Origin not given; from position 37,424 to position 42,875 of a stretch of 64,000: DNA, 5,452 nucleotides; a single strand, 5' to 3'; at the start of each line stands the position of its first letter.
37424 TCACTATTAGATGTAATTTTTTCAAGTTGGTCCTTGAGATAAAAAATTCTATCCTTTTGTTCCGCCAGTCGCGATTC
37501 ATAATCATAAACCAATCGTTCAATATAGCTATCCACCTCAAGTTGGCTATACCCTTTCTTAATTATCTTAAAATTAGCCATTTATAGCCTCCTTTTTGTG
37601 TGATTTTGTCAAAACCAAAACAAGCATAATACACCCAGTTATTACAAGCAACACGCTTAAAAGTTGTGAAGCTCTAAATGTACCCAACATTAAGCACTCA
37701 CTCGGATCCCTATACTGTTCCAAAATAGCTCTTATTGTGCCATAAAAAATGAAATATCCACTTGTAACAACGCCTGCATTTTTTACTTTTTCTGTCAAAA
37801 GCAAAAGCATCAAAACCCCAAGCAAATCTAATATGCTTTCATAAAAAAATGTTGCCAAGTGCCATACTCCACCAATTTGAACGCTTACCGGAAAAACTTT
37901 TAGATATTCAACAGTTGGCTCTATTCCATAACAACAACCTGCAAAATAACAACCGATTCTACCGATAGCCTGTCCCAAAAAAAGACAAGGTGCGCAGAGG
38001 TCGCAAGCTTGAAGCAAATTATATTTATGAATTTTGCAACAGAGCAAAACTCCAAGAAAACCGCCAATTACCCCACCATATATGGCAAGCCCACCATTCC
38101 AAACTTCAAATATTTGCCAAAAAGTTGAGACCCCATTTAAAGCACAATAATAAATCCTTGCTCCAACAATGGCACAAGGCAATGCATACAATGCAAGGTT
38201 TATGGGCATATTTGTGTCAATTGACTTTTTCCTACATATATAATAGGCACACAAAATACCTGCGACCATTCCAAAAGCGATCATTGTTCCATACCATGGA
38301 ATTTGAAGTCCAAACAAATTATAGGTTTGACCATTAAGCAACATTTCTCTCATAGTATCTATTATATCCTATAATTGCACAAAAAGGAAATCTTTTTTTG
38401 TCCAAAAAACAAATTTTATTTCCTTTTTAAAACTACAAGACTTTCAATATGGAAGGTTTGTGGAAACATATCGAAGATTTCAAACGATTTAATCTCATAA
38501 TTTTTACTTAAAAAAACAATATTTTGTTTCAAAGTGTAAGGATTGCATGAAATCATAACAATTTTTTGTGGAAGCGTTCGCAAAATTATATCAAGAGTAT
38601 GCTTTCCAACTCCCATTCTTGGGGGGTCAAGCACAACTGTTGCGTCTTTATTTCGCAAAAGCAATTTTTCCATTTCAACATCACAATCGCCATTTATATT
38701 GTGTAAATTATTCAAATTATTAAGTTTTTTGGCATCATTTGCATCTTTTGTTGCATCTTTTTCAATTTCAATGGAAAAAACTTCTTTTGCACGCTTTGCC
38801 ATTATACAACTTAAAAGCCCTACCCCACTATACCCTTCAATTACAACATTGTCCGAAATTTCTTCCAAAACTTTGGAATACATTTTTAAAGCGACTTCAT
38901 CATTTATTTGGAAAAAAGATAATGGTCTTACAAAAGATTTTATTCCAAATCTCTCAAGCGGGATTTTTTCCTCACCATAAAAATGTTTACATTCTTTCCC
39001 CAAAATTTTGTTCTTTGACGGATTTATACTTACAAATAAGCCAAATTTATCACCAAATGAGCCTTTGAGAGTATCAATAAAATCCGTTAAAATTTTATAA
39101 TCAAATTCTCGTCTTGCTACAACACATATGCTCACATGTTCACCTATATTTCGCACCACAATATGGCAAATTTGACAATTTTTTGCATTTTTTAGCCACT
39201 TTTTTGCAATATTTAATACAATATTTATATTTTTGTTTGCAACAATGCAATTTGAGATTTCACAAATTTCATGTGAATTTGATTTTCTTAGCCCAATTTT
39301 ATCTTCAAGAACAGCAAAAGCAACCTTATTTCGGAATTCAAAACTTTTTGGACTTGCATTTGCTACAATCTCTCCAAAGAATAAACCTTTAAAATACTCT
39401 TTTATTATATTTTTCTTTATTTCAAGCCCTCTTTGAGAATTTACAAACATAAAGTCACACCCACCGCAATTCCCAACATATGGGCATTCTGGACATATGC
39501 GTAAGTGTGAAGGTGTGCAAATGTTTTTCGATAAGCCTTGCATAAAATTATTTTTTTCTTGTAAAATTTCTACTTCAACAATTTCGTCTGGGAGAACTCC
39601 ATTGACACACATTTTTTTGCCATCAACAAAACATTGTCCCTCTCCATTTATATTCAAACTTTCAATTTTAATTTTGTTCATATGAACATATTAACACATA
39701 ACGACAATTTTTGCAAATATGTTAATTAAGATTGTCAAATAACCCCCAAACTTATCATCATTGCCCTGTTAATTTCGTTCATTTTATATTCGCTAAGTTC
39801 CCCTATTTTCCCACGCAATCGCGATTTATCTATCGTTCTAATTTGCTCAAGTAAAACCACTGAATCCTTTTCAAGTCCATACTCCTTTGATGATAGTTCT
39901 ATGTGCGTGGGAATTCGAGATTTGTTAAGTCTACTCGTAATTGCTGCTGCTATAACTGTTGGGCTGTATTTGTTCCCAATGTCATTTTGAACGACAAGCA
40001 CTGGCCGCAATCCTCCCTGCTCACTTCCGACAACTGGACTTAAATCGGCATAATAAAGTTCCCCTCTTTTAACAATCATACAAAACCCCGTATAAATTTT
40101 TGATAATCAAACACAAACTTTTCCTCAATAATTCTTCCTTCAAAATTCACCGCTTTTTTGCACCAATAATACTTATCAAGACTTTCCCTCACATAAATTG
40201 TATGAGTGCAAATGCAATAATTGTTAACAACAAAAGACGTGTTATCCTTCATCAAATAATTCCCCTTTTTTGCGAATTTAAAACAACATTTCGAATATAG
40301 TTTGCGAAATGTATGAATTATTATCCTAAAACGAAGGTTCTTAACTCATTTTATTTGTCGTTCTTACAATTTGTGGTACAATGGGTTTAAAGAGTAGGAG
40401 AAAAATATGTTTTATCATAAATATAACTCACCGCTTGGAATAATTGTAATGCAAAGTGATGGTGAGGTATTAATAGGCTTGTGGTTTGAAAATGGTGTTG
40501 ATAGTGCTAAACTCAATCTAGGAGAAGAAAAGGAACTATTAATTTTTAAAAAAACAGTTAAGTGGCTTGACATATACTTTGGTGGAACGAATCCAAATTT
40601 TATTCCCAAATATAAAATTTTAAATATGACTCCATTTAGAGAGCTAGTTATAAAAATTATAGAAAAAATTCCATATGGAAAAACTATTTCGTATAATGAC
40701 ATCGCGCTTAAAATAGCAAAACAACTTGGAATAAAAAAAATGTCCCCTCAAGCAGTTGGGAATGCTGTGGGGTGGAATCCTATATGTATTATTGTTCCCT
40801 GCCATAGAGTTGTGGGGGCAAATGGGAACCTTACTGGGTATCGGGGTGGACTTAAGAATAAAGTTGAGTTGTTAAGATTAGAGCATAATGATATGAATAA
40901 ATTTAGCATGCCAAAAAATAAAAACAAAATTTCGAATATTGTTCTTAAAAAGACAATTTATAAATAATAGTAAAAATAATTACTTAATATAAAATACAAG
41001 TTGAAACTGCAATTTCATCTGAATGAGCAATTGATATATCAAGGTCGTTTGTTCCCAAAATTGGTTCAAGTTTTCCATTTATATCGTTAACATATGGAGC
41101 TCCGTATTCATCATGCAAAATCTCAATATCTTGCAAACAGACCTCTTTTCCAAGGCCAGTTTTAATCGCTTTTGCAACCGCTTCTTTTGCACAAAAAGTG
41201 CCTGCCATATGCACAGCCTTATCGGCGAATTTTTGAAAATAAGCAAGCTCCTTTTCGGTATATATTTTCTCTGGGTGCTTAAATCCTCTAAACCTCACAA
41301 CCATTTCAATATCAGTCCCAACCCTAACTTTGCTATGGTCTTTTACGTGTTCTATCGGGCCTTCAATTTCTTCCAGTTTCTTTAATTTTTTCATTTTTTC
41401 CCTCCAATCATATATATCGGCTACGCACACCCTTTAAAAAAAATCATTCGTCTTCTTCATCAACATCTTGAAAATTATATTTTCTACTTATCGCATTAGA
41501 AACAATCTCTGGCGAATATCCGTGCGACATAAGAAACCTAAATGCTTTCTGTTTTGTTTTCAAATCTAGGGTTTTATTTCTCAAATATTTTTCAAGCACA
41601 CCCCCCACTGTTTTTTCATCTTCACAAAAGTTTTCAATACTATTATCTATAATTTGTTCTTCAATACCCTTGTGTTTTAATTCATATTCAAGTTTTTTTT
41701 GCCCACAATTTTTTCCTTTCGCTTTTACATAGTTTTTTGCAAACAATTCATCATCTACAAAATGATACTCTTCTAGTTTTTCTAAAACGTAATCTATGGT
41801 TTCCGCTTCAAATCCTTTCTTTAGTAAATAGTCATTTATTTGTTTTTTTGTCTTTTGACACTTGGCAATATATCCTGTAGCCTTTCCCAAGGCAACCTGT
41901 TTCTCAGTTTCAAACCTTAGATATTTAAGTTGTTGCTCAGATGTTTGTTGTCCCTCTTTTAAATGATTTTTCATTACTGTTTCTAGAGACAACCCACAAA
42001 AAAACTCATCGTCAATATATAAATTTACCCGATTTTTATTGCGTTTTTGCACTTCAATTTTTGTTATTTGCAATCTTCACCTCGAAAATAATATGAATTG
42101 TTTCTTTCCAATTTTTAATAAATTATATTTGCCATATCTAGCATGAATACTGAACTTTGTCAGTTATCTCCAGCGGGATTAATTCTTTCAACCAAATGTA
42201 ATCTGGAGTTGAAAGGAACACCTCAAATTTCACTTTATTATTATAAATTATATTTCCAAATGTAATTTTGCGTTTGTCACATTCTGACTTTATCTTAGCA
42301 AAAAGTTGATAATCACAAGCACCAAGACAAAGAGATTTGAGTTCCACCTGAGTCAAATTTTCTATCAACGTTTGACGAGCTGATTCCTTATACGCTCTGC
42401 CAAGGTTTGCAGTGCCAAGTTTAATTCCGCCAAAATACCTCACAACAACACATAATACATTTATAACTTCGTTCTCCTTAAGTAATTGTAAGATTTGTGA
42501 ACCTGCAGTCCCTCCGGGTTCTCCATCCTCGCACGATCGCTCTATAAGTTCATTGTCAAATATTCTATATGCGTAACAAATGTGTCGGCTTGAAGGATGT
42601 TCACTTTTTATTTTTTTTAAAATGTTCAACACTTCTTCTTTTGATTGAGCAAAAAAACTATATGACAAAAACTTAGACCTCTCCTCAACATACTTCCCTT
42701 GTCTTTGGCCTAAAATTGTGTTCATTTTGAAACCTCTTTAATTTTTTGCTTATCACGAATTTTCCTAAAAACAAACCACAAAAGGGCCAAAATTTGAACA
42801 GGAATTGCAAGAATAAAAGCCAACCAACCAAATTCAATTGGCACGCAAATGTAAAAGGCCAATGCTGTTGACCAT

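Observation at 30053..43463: One palindromic operator shared by an XRE-transmembrane regulator gene and a distant lipid cluster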

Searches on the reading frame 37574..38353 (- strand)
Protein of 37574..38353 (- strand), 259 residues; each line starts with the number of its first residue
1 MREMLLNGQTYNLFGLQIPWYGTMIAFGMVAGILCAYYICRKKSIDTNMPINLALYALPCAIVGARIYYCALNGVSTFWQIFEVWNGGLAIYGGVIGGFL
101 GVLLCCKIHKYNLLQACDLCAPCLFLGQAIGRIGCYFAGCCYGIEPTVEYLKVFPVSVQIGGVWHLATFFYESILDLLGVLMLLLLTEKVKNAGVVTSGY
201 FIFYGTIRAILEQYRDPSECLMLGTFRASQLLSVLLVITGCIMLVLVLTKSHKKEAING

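Call 11: search_protein_families(library=pfam, proteins=[window:37574-38353:-])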
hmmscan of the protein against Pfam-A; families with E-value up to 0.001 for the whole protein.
window:37574-38353:- (259 aa): 1 family
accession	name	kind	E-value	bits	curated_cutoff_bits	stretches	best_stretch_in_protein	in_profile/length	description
PF01790.23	LGT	-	6.1e-59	199.7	24.9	1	13-245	6-239/240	Prolipoprotein diacylglyceryl transferase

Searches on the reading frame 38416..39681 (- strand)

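Call 11: search_protein_families(library=pfam, proteins=[window:38416-39681:-])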
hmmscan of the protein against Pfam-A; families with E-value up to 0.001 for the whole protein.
window:38416-39681:- (421 aa): 2 families
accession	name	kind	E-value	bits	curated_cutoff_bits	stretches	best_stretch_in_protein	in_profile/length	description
PF05958.17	tRNA_U5-meth_tr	-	7.9e-22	78.2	23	1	140-421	63-357/357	tRNA (Uracil-5-)-methyltransferase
PF02475.24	TRM5-TYW2_MTfase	-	6e-07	30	28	1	277-334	37-97/164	TRM5/TYW2 methyltransferase domain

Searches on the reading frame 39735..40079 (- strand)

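Call 11: search_protein_families(library=pfam, proteins=[window:39735-40079:-])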
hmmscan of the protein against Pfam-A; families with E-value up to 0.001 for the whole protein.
window:39735-40079:- (114 aa): 1 family
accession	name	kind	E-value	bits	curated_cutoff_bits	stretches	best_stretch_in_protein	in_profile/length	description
PF02452.23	PemK_toxin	-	1.9e-37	128.2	23.1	1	4-110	1-108/109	PemK-like, MazF-like toxin of type II toxin-antitoxin system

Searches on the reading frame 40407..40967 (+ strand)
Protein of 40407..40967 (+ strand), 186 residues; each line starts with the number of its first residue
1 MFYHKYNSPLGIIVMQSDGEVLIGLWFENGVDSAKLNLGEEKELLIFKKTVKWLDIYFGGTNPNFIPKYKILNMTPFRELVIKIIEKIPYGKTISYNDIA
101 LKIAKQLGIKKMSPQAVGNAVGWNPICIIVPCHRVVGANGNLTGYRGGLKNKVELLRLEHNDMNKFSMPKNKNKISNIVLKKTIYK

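Call 11: search_protein_families(library=pfam, proteins=[window:40407-40967:+])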
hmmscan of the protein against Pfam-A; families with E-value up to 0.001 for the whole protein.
window:40407-40967:+ (186 aa): 2 families
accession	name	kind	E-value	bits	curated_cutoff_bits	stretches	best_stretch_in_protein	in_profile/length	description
PF01035.26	DNA_binding_1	-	5.6e-28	97.1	27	1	76-160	1-80/81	6-O-methylguanine DNA methyltransferase, DNA binding domain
PF02870.21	Methyltransf_1N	-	5.9e-06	27.2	21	1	1-62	1-62/71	6-O-methylguanine DNA methyltransferase, ribonuclease-like domain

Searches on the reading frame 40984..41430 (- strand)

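Call 11: search_protein_families(library=pfam, proteins=[window:40984-41430:-])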
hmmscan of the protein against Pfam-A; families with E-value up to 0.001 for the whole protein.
window:40984-41430:- (148 aa): 1 family
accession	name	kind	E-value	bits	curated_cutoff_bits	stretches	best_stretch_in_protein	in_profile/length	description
PF01648.25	ACPS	-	1.4e-14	54.5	25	1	36-119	1-91/111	4'-phosphopantetheinyl transferase superfamily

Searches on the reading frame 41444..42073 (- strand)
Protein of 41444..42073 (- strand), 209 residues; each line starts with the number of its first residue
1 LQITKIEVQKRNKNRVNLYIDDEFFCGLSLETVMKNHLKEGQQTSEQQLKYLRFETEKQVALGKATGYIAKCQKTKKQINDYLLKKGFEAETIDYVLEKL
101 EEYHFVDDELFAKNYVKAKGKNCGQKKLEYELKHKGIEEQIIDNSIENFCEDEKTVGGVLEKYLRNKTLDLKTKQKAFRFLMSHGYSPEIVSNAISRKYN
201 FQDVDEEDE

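Call 11: search_protein_families(library=pfam, proteins=[window:41444-42073:-])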
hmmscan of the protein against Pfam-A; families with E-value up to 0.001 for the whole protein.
window:41444-42073:- (209 aa): 3 families
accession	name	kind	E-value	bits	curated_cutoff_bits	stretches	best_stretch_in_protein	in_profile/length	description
PF21982.2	RecX_HTH1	-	3.2e-14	53.1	26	1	61-100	1-40/40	RecX, first three-helix domain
PF21981.2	RecX_HTH3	-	1.4e-11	44.8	26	1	159-195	10-48/48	RecX, third three-helix domain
PF02631.22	RecX_HTH2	-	3.2e-09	37.3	26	1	107-144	1-40/42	RecX, second three-helix domain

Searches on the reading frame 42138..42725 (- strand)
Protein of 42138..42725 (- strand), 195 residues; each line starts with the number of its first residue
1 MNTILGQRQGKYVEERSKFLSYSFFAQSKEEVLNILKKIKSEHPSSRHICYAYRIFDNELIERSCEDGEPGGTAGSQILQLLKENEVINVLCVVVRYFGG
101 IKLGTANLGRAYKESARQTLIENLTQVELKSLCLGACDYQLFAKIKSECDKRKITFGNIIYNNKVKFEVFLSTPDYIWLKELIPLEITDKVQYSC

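Call 11: search_protein_families(library=pfam, proteins=[window:42138-42725:-])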
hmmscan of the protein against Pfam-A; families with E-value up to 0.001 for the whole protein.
window:42138-42725:- (195 aa): 2 families
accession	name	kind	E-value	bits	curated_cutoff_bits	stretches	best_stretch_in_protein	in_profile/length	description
PF01205.25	UPF0029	-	1.3e-33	115.7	27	1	16-120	2-107/107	Uncharacterized protein family UPF0029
PF09186.17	DUF1949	-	8.6e-05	22.8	23.7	1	137-173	3-39/56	Domain of unknown function (DUF1949)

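Call 38: search_protein_families(library=ncbifam, proteins=[window:42138-42725:-], max_evalue=0.01)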
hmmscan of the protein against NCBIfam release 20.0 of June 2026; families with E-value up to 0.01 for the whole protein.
window:42138-42725:- (195 aa): 2 families
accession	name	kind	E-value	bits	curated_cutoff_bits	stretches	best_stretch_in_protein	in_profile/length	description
TIGR00257.1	IMPACT_YIGZ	hypoth_equivalog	2.7e-37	128.2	167.95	1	13-173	17-180/205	YigZ family protein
NF008600.0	PRK11568.1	equivalog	3.1e-23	82.3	298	1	16-172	19-178/204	IMPACT family protein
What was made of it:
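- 42138..42725 (-): YigZ/IMPACT-family gene overlapping the regulator's stop by 4 nt. It is probably co-transcribed, so it may be a passive regulon member in this lineage only. Calls 11 and 38.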
